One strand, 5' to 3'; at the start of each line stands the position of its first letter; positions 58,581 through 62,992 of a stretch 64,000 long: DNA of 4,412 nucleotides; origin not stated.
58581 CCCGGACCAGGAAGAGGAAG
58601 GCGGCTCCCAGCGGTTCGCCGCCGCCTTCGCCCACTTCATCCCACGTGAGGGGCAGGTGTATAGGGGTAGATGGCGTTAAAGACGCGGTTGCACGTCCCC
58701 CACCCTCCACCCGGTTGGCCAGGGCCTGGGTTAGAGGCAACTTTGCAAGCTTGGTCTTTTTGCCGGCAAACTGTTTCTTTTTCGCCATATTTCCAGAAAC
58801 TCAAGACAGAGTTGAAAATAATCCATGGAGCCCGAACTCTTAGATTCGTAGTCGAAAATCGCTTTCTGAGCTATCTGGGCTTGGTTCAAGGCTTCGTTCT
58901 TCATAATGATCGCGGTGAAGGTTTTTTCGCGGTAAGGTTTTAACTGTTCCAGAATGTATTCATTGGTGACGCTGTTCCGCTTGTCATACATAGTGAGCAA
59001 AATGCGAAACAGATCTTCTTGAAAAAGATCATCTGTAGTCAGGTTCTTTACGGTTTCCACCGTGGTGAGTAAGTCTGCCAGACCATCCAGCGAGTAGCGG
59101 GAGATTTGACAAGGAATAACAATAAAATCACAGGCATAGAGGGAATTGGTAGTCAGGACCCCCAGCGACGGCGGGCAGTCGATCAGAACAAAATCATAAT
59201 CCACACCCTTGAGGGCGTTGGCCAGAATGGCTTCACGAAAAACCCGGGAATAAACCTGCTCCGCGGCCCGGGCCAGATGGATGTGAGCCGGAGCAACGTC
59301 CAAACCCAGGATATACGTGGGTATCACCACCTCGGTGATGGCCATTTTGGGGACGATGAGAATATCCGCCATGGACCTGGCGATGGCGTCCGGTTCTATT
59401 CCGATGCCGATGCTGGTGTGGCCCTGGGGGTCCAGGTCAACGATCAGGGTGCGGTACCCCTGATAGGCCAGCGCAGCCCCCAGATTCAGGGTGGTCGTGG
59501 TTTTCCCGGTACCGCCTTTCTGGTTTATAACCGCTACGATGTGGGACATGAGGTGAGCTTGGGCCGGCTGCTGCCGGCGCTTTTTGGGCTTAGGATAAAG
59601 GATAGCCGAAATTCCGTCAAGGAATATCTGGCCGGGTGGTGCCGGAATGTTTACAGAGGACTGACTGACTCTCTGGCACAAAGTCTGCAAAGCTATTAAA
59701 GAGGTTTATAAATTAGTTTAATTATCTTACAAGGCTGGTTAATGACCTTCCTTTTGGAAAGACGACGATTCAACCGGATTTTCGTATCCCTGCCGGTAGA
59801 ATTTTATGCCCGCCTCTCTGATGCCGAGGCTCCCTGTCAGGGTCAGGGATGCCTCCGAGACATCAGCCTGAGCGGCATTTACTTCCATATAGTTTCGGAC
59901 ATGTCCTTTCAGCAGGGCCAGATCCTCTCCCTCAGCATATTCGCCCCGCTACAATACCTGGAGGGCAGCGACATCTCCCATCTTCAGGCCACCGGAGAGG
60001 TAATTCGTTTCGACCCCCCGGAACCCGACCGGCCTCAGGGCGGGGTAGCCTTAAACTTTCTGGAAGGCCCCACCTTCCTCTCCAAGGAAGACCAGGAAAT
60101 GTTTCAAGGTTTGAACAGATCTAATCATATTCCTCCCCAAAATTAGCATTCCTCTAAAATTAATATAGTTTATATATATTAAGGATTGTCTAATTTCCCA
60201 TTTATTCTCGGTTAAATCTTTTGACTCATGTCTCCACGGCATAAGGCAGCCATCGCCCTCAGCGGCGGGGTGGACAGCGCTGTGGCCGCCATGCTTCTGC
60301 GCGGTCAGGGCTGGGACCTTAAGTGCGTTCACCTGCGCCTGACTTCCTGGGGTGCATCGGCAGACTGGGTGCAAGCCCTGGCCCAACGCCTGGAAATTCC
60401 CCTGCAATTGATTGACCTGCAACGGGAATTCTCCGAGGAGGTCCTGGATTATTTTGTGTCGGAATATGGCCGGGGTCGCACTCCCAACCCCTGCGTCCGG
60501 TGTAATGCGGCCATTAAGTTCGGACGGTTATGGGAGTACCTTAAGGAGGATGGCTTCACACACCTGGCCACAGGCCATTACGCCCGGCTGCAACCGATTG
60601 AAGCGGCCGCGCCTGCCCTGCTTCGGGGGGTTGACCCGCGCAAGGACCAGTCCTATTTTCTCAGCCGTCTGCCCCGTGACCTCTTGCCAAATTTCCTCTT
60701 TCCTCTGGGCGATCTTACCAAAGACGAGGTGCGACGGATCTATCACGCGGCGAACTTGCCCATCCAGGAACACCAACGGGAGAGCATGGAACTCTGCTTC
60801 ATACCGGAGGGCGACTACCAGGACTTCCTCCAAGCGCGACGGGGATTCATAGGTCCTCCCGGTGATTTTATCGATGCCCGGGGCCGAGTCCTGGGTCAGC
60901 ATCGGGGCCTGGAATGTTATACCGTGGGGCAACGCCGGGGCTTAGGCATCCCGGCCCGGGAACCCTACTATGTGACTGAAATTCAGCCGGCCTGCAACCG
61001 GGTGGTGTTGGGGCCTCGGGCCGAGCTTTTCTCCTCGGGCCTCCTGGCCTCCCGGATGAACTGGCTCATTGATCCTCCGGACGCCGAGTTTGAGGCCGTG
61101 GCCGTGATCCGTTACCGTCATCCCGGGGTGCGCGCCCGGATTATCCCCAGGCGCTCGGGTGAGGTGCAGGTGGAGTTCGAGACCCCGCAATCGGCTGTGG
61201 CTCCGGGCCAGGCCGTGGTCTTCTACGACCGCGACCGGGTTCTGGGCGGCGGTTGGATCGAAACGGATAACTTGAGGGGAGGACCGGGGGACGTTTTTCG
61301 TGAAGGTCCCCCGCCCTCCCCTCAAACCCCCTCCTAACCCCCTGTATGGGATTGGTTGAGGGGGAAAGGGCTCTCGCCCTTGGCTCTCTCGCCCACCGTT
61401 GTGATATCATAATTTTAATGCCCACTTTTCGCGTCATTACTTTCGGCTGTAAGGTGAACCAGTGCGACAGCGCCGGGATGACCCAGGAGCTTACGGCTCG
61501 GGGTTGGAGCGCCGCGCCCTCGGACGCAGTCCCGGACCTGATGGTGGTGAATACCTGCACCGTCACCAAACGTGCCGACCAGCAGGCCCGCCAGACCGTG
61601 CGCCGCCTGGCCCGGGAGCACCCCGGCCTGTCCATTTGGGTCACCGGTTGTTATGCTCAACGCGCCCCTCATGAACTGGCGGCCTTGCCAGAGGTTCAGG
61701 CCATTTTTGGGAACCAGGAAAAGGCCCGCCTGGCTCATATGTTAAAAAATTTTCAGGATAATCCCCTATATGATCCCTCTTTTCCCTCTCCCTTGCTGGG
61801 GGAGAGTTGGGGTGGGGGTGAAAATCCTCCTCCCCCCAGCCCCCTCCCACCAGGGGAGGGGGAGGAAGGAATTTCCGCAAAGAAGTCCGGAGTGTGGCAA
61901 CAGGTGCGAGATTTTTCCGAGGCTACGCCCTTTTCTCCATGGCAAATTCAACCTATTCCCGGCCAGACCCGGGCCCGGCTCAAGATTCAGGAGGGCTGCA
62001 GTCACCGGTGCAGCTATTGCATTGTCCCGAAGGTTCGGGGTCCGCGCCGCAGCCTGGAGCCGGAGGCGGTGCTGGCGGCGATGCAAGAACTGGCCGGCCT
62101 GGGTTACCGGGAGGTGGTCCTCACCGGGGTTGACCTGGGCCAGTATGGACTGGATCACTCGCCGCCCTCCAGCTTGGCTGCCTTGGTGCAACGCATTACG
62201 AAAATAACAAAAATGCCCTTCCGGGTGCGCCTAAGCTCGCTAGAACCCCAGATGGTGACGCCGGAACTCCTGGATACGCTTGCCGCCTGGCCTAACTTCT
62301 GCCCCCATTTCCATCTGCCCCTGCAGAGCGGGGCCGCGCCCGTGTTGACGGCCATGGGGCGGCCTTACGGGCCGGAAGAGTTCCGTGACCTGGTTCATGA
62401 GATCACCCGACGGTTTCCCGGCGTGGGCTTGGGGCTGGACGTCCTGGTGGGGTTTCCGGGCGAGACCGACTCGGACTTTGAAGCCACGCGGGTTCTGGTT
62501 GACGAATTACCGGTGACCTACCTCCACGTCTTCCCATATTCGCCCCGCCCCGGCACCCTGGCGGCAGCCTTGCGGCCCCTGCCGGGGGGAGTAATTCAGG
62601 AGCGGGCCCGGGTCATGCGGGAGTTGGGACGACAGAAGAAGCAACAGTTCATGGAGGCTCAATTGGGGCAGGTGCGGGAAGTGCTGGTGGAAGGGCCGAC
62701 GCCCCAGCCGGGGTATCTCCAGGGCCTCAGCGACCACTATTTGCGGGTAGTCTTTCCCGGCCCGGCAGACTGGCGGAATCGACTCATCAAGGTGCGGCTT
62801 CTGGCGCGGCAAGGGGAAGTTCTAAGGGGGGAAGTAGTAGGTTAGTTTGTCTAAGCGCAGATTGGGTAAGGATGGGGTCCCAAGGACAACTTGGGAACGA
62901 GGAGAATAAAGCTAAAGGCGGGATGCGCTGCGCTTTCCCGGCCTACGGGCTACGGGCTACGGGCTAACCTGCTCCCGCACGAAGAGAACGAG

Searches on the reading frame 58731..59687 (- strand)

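Call 33: search_protein_families(library=pfam, proteins=[window:58731-59687:-], max_evalue=0.001)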
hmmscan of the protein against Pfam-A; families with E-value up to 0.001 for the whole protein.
window:58731-59687:- (318 aa): 7 families
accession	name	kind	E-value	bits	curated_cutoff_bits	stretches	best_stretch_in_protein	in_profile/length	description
PF13614.12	AAA_31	-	3.1e-50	171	27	1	49-220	2-174/177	AAA domain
PF01656.29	CbiA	-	1.5e-20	73.9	25.4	1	51-272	1-120/125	CobQ/CobB/MinD/ParA nucleotide binding domain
PF09140.17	MipZ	-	1.6e-10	41.2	20.7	1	49-209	1-145/262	ATPase MipZ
PF10609.15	ParA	-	2.4e-10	40.7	27.1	1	48-176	3-124/246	NUBPL iron-transfer P-loop NTPase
PF06564.18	CBP_BcsQ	-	9.3e-08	32.3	21.3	1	50-190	3-142/234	Cellulose biosynthesis protein BcsQ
PF00142.24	Fer4_NifH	-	3.3e-06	27.2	25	1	54-92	5-43/271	4Fe-4S iron sulfur cluster binding proteins, NifH/frxC family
PF02374.21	ArsA_ATPase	-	8.3e-05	22.4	24.3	1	54-88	6-40/305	Anion-transporting ATPase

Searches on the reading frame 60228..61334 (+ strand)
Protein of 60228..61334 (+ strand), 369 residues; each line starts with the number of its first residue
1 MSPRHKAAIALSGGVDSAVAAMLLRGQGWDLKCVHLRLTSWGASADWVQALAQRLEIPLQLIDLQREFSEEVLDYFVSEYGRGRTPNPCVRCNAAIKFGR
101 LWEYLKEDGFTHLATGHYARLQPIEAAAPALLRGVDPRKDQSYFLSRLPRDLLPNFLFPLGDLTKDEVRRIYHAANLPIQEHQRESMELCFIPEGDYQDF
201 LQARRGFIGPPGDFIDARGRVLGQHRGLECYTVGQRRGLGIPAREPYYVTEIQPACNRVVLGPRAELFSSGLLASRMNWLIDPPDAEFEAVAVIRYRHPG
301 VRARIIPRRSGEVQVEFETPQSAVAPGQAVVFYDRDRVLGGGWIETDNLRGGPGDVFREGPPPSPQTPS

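Call 33: search_protein_families(library=pfam, proteins=[window:60228-61334:+], max_evalue=0.001)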
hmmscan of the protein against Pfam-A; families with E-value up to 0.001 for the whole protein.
window:60228-61334:+ (369 aa): 4 families
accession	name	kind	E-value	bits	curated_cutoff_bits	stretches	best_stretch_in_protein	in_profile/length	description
PF03054.22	tRNA_Me_trans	-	1.3e-57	195.2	20.6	1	6-193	2-201/202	tRNA methyl transferase HUP domain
PF20258.4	tRNA_Me_trans_C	-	3.8e-20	72.4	20.6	1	270-344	2-77/77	Aminomethyltransferase beta-barrel domain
PF20259.3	tRNA_Me_trans_M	-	3.7e-17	62.1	27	1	198-262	1-65/66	tRNA methyl transferase PRC-barrel domain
PF24167.1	DUF7411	-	0.00022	21.3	28.7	1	6-78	2-72/194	Family of unknown function (DUF7411)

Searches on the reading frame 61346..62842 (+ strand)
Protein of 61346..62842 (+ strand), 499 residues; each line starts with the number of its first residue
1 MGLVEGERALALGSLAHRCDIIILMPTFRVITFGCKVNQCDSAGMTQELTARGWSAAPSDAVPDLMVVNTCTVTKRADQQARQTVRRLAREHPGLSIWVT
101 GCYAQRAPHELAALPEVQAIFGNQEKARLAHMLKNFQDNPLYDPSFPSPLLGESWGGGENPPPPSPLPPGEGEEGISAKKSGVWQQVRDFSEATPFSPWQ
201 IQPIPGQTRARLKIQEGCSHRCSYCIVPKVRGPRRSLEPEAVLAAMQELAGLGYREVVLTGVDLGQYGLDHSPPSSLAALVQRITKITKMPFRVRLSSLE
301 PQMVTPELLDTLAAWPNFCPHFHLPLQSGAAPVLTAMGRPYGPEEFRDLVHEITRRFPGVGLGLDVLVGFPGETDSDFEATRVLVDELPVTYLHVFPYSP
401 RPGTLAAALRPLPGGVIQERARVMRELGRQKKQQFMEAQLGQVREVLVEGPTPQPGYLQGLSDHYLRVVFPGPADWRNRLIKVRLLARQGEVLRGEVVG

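Call 33: search_protein_families(library=pfam, proteins=[window:61346-62842:+], max_evalue=0.001)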
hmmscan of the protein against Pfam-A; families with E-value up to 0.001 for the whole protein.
window:61346-62842:+ (499 aa): 2 families
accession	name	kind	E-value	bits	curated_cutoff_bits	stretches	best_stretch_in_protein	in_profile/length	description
PF00919.26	UPF0004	-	7.1e-25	87.3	27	1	28-122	2-98/98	Uncharacterized protein family UPF0004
PF04055.27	Radical_SAM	-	2.2e-21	77.2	29.5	1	213-381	2-162/166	Radical SAM superfamily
